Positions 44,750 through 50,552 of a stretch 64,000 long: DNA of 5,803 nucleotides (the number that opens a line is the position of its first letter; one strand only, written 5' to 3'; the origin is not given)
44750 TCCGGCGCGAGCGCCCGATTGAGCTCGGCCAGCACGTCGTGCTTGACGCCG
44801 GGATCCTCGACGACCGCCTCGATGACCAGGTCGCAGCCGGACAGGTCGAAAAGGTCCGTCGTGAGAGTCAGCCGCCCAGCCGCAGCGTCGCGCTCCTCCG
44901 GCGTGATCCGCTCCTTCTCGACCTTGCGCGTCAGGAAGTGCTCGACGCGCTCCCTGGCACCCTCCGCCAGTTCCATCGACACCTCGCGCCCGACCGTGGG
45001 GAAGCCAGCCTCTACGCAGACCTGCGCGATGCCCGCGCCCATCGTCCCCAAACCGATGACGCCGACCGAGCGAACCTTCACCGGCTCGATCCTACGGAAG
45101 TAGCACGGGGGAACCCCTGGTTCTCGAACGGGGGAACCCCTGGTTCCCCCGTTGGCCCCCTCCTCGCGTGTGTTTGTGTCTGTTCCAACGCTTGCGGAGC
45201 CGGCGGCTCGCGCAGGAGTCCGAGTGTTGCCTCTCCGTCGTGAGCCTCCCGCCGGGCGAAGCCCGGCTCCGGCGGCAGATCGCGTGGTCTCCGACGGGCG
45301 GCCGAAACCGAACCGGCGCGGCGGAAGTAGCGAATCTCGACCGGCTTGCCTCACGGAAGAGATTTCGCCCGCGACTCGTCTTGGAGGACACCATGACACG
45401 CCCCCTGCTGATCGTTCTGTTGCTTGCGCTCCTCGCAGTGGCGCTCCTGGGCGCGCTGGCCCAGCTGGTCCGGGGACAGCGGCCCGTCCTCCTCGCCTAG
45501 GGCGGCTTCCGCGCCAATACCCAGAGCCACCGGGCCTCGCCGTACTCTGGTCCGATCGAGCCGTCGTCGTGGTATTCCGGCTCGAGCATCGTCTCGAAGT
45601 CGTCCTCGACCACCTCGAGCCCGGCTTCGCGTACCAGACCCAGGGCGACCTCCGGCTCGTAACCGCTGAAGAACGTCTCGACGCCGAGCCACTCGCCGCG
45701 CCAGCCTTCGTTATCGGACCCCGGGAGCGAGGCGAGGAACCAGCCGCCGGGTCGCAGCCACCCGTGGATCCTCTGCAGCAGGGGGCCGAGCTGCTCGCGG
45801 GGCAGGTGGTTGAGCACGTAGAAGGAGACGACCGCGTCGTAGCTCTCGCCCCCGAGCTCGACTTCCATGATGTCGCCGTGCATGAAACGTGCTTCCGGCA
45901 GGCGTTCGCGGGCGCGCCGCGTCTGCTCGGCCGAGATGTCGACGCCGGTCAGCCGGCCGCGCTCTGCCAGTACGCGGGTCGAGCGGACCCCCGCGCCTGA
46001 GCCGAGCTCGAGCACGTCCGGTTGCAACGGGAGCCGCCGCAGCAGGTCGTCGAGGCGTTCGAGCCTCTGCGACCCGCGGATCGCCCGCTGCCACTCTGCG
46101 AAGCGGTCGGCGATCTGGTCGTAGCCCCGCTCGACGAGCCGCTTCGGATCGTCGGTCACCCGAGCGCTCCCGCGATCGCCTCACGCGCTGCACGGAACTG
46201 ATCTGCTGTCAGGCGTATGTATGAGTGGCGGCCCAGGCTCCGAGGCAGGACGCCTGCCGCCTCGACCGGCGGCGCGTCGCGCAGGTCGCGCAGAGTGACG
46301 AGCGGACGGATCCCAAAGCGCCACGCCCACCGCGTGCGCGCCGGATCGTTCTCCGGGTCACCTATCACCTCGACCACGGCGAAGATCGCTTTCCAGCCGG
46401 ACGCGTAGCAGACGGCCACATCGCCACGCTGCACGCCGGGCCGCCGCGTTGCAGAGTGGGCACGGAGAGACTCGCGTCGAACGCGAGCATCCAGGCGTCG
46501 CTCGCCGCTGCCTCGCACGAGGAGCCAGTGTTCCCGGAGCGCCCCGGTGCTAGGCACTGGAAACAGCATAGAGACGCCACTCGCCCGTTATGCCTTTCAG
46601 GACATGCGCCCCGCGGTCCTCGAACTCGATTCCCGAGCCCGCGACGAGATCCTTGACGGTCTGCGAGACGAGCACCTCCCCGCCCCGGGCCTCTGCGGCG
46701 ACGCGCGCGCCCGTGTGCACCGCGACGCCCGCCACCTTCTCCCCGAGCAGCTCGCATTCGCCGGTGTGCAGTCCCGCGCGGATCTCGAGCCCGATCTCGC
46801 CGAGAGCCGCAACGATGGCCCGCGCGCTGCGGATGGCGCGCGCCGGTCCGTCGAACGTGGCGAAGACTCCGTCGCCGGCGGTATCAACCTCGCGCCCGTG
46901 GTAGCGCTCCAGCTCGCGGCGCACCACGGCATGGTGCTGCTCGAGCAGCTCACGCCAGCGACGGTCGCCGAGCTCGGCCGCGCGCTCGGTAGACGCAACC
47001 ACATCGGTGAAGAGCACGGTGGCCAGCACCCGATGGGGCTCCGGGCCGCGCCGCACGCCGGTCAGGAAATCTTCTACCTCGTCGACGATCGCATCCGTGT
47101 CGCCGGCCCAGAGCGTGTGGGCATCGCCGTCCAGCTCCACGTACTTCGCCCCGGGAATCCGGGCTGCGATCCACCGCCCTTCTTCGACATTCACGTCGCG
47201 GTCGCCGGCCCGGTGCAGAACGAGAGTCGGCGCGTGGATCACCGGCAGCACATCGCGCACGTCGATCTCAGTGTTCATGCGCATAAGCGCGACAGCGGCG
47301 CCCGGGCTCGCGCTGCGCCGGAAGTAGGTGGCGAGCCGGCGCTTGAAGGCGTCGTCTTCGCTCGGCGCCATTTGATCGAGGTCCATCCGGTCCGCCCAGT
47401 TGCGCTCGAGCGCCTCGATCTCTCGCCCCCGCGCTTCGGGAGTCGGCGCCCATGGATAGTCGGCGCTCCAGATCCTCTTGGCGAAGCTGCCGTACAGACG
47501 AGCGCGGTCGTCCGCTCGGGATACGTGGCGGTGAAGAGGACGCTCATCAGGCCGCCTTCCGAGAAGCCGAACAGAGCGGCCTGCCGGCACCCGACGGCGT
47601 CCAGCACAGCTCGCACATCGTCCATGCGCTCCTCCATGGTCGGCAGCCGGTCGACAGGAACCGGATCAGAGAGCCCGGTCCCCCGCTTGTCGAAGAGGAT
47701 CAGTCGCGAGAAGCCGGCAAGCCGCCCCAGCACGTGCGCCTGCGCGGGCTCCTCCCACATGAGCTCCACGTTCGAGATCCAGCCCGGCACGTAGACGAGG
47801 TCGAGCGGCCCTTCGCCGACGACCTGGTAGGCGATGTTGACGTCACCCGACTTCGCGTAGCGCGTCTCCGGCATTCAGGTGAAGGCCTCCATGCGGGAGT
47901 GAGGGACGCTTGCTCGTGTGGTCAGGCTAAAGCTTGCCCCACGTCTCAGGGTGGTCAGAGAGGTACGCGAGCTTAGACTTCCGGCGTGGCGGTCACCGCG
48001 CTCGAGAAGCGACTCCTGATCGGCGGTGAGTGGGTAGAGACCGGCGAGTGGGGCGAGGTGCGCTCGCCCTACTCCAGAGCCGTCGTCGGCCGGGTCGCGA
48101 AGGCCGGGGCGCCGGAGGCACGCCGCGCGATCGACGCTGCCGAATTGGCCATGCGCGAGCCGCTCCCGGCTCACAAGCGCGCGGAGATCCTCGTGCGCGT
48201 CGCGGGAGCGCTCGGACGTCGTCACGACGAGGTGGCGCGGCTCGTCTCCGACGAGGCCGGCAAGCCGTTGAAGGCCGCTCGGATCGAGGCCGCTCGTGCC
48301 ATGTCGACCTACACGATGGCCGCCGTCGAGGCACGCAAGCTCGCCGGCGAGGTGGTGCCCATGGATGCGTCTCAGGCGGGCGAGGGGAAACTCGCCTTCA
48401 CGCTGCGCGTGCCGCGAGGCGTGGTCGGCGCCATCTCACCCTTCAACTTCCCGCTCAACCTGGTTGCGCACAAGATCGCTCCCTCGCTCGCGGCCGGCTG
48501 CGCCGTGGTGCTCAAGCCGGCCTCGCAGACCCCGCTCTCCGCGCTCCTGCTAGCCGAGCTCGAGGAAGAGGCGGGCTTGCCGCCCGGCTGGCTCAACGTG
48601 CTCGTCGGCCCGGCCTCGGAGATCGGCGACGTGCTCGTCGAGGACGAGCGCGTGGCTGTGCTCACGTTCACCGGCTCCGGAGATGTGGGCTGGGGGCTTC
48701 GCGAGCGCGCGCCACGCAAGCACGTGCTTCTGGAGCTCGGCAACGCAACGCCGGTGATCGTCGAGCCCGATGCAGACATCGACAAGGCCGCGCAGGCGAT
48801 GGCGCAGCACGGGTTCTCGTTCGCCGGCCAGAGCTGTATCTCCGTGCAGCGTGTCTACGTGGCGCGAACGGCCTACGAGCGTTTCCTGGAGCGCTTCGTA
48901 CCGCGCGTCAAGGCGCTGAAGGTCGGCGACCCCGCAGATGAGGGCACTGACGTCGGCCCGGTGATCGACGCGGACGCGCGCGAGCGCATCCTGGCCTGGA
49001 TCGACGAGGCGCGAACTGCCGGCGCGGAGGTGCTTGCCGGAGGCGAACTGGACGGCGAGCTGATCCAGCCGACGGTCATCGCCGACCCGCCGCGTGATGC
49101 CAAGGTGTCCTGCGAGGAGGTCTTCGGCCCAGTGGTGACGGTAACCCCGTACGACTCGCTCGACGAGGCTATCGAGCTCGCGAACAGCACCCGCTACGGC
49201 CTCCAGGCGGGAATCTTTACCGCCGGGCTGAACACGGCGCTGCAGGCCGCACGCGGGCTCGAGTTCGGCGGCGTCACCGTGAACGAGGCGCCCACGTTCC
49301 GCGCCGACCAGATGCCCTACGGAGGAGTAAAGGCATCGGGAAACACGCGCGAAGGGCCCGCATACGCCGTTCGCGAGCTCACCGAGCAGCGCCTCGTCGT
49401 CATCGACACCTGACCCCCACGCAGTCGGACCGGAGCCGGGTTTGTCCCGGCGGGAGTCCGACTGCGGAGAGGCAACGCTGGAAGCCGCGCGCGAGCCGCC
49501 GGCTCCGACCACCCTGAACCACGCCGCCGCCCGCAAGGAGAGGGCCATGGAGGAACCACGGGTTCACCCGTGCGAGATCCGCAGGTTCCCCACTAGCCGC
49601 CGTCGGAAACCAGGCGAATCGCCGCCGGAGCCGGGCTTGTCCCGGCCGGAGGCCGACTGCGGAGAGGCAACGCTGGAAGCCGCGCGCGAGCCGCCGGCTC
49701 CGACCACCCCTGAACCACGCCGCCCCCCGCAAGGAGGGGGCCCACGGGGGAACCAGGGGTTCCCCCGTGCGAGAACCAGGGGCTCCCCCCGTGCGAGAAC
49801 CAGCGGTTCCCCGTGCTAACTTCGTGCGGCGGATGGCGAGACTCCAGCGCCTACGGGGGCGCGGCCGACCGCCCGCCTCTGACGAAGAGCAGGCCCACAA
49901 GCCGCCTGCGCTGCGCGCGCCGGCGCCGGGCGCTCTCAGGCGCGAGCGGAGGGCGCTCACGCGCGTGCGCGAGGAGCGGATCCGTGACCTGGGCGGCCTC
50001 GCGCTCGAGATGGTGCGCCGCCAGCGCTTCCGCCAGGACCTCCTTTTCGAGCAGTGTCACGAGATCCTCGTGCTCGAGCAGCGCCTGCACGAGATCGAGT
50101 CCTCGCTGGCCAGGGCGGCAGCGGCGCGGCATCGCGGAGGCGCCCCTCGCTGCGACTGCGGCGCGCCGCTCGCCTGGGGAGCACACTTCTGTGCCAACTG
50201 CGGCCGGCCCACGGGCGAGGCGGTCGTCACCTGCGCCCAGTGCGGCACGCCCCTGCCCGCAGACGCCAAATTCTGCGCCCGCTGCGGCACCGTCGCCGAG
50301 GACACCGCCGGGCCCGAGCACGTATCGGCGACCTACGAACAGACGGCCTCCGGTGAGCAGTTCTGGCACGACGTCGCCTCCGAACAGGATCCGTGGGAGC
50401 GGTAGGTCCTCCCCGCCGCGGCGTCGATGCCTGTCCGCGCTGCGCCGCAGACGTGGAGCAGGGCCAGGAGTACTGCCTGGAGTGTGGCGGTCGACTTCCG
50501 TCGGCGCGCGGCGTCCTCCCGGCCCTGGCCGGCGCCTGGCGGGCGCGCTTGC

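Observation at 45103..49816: Inverted copies of a ~190-nt structured repeat bracket a 4-kb gene block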

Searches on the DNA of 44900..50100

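Call 12: search_rna_families(source=window, start=44900, end=50100, threshold=evalue, max_evalue=10, show_alignments=2)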
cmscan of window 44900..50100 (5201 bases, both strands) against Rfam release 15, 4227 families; matches with E-value up to 10: 3.
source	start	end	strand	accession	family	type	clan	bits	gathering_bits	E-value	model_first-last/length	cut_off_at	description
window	45732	45798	+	RF04247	bZIP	Gene; sRNA;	-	26.1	41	0.11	1-72/72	no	bZIP non canonical Hac1/Xbp1 intron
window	45055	45164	+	RF02494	Gl_U6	Gene; snRNA; splicing;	-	16.2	100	8.8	1-102/102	no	Giardia U6 spliceosomal RNA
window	45050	45186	-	RF03023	rpfG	Gene; sRNA;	-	15.4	75.9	8.4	1-85/85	no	rpfG RNA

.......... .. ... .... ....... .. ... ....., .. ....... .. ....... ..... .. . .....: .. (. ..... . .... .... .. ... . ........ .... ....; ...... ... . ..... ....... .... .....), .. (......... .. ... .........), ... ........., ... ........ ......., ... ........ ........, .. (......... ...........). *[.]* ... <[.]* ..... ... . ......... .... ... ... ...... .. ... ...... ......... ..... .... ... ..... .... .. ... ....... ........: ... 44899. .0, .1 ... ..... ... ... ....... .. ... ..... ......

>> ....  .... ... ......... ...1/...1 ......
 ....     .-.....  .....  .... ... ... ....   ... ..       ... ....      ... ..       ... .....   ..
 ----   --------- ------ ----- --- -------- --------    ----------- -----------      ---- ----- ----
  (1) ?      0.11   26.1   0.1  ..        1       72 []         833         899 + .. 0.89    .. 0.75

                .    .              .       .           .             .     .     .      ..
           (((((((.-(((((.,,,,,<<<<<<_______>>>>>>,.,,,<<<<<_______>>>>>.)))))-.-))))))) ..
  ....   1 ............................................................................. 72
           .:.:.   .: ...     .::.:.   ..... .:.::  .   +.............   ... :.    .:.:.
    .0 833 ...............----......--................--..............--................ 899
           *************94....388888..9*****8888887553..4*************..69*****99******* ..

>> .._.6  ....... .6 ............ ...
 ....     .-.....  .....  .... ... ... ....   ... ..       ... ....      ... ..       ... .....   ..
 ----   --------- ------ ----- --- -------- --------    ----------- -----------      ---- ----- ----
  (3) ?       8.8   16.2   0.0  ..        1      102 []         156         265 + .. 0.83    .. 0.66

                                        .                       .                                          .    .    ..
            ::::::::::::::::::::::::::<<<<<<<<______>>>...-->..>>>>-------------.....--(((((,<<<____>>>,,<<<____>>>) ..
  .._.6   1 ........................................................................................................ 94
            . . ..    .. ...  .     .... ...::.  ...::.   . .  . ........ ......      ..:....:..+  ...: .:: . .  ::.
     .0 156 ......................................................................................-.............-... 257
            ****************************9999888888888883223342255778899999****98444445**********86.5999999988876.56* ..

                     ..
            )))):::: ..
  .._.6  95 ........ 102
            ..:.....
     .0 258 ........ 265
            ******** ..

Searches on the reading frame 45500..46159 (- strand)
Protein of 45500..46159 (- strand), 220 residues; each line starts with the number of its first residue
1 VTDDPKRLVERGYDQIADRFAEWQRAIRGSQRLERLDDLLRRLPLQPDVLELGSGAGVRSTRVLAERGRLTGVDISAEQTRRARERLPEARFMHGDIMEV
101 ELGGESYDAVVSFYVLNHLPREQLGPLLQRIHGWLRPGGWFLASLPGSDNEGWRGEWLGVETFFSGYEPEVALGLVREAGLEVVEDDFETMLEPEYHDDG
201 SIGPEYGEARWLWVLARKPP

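Call 58: search_protein_families(library=pfam, proteins=[window:45500-46159:-], max_evalue=0.001)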
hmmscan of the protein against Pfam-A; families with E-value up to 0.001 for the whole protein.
window:45500-46159:- (220 aa): 7 families
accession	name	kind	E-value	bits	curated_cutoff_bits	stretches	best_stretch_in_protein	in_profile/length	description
PF13649.12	Methyltransf_25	-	2.4e-19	70.3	27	1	49-139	1-97/97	Methyltransferase domain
PF08241.18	Methyltransf_11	-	2.9e-17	63.5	21.2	1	50-142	1-94/95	Methyltransferase domain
PF08242.18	Methyltransf_12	-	1.1e-14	55.3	30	1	50-141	1-98/98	Methyltransferase domain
PF13489.12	Methyltransf_23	-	4.4e-14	53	27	1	32-185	5-163/164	Methyltransferase domain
PF13847.12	Methyltransf_31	-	7e-11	42.4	27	1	49-147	7-113/145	Methyltransferase domain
PF02353.26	CMAS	-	2.3e-07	30.9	27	1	33-170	48-197/273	Mycolic acid cyclopropane synthetase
PF05401.17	NodS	-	0.0001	22.7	24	1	30-141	28-142/201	Nodulation protein S (NodS)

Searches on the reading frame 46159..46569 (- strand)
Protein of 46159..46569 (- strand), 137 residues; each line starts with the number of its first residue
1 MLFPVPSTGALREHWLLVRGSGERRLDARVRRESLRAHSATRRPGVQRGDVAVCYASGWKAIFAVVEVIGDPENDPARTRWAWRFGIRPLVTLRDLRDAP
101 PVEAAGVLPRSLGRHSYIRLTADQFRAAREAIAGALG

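Call 59: search_protein_families(library=pfam, proteins=[window:46159-46569:-], max_evalue=0.001)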
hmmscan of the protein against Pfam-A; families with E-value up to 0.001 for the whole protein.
window:46159-46569:- (137 aa): 1 family
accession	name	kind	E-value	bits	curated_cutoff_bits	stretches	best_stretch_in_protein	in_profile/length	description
PF01878.24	EVE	-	0.00044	20.7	23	0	41-126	36-140/145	EVE domain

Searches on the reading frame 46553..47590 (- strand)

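Call 59: search_protein_families(library=pfam, proteins=[window:46553-47590:-], max_evalue=0.001)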
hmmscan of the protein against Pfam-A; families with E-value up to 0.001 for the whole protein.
window:46553-47590:- (346 aa): 1 family
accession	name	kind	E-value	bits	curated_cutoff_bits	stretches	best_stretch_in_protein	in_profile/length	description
PF00211.25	Guanylate_cyc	-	8e-11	42.3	21.9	1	190-343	9-181/183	Adenylate and Guanylate cyclase catalytic domain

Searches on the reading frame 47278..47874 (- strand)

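Call 59: search_protein_families(library=pfam, proteins=[window:47278-47874:-], max_evalue=0.001)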
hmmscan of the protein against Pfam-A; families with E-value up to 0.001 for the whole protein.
window:47278-47874:- (199 aa): 3 families
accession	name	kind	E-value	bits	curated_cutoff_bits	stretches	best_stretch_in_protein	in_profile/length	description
PF00561.26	Abhydrolase_1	-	5.9e-09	36.4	25.8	1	26-130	3-102/245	alpha/beta hydrolase fold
PF12146.15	Hydrolase_4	-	1.5e-07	31.4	27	1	59-131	35-110/239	Serine aminopeptidase, S33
PF12697.13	Abhydrolase_6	-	5.6e-07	30.9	26.3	1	26-184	1-155/217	Alpha/beta hydrolase family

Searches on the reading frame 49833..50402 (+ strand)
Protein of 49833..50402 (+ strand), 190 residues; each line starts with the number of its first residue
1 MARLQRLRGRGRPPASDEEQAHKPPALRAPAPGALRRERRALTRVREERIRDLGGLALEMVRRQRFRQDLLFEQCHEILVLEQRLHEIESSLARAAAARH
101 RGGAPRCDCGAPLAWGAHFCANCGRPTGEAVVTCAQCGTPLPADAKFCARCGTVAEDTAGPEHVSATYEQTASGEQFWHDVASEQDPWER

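Call 58: search_protein_families(library=pfam, proteins=[window:49833-50402:+], max_evalue=0.001)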
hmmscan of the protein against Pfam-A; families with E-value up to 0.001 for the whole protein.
window:49833-50402:+ (190 aa): 5 families
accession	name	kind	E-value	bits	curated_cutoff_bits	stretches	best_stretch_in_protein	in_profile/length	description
PF13240.11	Zn_Ribbon_1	-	5.6e-11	42.3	25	1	134-153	2-21/23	zinc-ribbon domain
PF12773.13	DZR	-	1.9e-08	34.7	27.3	1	108-152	3-45/45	Double zinc ribbon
PF13248.11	Zn_ribbon_3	-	6.7e-07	29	27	1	132-154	3-25/26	zinc-ribbon domain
PF17032.10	Zn_ribbon_15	-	0.00054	21.1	28.9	0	120-152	40-73/73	zinc-ribbon family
PF18912.6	DZR_2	-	0.0009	19.5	27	1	120-157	10-48/56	Double zinc ribbon domain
